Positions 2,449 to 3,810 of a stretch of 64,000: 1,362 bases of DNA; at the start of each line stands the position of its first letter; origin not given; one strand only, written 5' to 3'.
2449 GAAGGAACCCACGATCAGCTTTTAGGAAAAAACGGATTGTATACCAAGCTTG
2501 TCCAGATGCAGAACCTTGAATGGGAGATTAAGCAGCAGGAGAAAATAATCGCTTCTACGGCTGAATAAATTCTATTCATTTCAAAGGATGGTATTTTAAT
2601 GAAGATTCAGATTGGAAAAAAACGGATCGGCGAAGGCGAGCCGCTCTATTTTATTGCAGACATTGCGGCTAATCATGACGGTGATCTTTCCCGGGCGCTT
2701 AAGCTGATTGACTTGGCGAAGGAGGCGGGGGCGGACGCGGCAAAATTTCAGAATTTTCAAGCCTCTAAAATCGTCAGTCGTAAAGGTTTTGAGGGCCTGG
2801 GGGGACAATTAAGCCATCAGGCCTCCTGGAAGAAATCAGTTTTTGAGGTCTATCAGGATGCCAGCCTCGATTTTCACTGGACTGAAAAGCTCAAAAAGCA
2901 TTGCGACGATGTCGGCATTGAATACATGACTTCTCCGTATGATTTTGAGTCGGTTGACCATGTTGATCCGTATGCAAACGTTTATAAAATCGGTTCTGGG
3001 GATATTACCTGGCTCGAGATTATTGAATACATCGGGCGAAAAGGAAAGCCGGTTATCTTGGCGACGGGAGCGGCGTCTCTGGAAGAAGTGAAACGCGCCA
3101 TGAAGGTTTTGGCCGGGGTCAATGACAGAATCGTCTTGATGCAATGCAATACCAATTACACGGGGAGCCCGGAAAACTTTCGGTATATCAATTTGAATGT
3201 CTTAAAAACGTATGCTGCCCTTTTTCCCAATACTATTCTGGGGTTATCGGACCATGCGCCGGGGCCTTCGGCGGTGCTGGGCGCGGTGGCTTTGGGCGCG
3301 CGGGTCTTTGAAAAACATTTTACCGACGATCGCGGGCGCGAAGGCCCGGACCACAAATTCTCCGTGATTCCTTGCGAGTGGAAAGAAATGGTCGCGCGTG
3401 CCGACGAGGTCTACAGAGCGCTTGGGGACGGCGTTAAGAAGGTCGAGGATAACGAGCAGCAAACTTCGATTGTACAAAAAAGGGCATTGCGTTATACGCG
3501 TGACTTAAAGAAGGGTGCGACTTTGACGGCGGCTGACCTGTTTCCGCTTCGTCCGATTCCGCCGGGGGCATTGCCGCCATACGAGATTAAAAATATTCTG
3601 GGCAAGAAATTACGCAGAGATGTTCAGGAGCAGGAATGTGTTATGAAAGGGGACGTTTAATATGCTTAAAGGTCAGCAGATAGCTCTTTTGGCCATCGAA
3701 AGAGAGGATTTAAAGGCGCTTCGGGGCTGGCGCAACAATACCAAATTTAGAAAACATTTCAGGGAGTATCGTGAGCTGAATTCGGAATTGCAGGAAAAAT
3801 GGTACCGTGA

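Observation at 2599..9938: Nonulosonic-acid module with duplicated WbuX/PseA-type amidotransferases bracketing a HisH/HisF-like pair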

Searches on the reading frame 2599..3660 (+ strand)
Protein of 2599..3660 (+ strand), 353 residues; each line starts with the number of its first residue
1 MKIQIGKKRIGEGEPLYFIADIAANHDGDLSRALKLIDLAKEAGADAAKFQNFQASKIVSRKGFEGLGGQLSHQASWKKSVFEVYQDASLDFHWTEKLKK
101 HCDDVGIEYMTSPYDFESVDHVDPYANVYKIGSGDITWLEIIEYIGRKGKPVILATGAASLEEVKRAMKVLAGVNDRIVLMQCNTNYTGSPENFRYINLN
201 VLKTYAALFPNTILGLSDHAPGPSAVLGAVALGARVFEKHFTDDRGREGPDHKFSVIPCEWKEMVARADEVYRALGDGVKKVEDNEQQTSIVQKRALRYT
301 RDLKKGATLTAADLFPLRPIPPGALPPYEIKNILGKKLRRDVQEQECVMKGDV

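Call 3: search_protein_families(library=pfam, proteins=[window:2599-3660:+])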
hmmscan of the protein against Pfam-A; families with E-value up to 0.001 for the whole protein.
window:2599-3660:+ (353 aa): 2 families
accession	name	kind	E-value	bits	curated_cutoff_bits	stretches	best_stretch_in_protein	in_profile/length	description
PF03102.20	NeuB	-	9.8e-71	238.5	22.1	1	36-280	1-241/241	NeuB family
PF08666.17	SAF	-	2.1e-07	31.8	21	1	297-346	4-55/63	SAF domain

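Call 4: search_protein_families(library=ncbifam, proteins=[window:2599-3660:+])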
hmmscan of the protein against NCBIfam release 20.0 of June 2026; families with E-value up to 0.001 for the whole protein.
window:2599-3660:+ (353 aa): 5 families
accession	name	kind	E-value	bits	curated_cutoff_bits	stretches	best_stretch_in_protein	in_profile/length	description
TIGR03569.1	NeuB_NnaB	equivalog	2.4e-80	270.1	399.65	1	17-346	2-327/329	N-acetylneuraminate synthase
TIGR03586.1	PseI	equivalog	1.3e-68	231.6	340.25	1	16-346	2-325/327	pseudaminic acid synthase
TIGR01361.1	DAHP_synth_Bsub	equivalog_domain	1.3e-05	24.8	267.75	1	97-182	80-167/260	3-deoxy-7-phosphoheptulonate synthase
NF006421.0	PRK08673.1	subfamily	2.8e-05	23.5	335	1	96-181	148-235/338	3-deoxy-7-phosphoheptulonate synthase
NF009239.0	PRK12595.1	equivalog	9.4e-05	21.5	279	1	97-181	173-259/360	bifunctional 3-deoxy-7-phosphoheptulonate synthase/chorismate mutase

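Call 19: search_solved_structures(query=window:2599-3660:+, max_evalue=0.001, show_alignments=2)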
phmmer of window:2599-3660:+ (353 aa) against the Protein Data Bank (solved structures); distinct sequences matched with E-value up to 0.001: 9.
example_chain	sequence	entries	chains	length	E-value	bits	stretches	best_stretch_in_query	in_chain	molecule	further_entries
1vli_A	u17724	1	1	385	7.5e-47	163.3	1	3-282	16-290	Spore coat polysaccharide biosynthesis protein spsE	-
8h2c_A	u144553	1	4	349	3.2e-41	144.8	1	13-352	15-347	Pseudaminic acid synthase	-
1xuu_A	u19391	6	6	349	8.5e-39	136.9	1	3-350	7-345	polysialic acid capsule biosynthesis protein SiaC | N-acetylneuraminate synthase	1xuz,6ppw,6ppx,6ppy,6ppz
4ipj_A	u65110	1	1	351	2e-38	135.6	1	3-349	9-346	Polysialic acid capsule biosynthesis protein SiaC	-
4ipi_A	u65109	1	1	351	3.9e-38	134.7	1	3-348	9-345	Polysialic acid capsule biosynthesis protein SiaC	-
2wqp_A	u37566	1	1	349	2e-37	132.4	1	3-350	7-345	POLYSIALIC ACID CAPSULE BIOSYNTHESIS PROTEIN SIAC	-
6ncs_A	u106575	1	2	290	3e-29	105.4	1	2-297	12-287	N-acetylneuraminic acid (Sialic acid) synthetase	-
3g8r_A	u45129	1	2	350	8.4e-18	67.8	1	18-324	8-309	Probable spore coat polysaccharide biosynthesis protein E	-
1vs1_A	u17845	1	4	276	1.1e-05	28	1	88-184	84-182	3-deoxy-7-phosphoheptulonate synthase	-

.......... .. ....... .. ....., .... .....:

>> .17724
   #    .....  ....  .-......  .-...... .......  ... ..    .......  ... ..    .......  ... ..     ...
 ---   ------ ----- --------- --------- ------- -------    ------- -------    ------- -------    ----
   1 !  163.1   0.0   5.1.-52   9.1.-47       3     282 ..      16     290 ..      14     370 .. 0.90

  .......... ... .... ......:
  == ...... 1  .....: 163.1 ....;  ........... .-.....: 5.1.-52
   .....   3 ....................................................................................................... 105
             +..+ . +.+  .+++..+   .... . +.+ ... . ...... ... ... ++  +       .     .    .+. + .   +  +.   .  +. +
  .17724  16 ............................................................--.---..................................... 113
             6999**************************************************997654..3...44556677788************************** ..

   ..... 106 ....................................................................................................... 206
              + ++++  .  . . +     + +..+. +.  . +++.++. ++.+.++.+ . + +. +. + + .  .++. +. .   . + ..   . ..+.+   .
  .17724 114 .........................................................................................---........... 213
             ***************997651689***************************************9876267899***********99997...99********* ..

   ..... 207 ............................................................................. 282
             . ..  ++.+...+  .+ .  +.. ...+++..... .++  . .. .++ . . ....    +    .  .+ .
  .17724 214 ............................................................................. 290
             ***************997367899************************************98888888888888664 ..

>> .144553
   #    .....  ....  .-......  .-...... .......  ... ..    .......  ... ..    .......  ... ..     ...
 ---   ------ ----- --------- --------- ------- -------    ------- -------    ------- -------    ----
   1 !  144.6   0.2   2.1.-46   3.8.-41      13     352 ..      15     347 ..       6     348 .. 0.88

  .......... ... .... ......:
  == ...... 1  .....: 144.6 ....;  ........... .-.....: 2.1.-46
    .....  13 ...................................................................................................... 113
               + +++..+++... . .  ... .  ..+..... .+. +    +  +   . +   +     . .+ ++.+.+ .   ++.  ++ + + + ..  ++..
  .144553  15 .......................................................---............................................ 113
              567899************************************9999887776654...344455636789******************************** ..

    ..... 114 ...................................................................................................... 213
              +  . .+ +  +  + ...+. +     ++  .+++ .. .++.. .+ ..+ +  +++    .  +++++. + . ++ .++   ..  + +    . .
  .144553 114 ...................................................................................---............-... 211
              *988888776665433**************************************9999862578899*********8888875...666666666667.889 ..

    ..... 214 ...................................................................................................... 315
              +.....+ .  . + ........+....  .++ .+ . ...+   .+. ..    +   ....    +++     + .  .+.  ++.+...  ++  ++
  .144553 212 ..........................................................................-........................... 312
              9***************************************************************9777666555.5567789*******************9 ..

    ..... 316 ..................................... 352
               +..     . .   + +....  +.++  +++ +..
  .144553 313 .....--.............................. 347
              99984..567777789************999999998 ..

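Call 54: search_solved_structures(query=window:2599-3660:+, max_evalue=1e-30, show_alignments=3)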
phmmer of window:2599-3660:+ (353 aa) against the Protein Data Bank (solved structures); distinct sequences matched with E-value up to 1e-30: 6.
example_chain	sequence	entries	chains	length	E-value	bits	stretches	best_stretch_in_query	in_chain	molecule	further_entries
1vli_A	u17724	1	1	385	7.5e-47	163.3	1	3-282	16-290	Spore coat polysaccharide biosynthesis protein spsE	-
8h2c_A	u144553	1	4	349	3.2e-41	144.8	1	13-352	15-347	Pseudaminic acid synthase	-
1xuu_A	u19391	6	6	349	8.5e-39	136.9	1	3-350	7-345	polysialic acid capsule biosynthesis protein SiaC | N-acetylneuraminate synthase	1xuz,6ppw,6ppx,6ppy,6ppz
4ipj_A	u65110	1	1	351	2e-38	135.6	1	3-349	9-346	Polysialic acid capsule biosynthesis protein SiaC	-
4ipi_A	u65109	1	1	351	3.9e-38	134.7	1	3-348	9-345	Polysialic acid capsule biosynthesis protein SiaC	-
2wqp_A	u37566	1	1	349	2e-37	132.4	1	3-350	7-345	POLYSIALIC ACID CAPSULE BIOSYNTHESIS PROTEIN SIAC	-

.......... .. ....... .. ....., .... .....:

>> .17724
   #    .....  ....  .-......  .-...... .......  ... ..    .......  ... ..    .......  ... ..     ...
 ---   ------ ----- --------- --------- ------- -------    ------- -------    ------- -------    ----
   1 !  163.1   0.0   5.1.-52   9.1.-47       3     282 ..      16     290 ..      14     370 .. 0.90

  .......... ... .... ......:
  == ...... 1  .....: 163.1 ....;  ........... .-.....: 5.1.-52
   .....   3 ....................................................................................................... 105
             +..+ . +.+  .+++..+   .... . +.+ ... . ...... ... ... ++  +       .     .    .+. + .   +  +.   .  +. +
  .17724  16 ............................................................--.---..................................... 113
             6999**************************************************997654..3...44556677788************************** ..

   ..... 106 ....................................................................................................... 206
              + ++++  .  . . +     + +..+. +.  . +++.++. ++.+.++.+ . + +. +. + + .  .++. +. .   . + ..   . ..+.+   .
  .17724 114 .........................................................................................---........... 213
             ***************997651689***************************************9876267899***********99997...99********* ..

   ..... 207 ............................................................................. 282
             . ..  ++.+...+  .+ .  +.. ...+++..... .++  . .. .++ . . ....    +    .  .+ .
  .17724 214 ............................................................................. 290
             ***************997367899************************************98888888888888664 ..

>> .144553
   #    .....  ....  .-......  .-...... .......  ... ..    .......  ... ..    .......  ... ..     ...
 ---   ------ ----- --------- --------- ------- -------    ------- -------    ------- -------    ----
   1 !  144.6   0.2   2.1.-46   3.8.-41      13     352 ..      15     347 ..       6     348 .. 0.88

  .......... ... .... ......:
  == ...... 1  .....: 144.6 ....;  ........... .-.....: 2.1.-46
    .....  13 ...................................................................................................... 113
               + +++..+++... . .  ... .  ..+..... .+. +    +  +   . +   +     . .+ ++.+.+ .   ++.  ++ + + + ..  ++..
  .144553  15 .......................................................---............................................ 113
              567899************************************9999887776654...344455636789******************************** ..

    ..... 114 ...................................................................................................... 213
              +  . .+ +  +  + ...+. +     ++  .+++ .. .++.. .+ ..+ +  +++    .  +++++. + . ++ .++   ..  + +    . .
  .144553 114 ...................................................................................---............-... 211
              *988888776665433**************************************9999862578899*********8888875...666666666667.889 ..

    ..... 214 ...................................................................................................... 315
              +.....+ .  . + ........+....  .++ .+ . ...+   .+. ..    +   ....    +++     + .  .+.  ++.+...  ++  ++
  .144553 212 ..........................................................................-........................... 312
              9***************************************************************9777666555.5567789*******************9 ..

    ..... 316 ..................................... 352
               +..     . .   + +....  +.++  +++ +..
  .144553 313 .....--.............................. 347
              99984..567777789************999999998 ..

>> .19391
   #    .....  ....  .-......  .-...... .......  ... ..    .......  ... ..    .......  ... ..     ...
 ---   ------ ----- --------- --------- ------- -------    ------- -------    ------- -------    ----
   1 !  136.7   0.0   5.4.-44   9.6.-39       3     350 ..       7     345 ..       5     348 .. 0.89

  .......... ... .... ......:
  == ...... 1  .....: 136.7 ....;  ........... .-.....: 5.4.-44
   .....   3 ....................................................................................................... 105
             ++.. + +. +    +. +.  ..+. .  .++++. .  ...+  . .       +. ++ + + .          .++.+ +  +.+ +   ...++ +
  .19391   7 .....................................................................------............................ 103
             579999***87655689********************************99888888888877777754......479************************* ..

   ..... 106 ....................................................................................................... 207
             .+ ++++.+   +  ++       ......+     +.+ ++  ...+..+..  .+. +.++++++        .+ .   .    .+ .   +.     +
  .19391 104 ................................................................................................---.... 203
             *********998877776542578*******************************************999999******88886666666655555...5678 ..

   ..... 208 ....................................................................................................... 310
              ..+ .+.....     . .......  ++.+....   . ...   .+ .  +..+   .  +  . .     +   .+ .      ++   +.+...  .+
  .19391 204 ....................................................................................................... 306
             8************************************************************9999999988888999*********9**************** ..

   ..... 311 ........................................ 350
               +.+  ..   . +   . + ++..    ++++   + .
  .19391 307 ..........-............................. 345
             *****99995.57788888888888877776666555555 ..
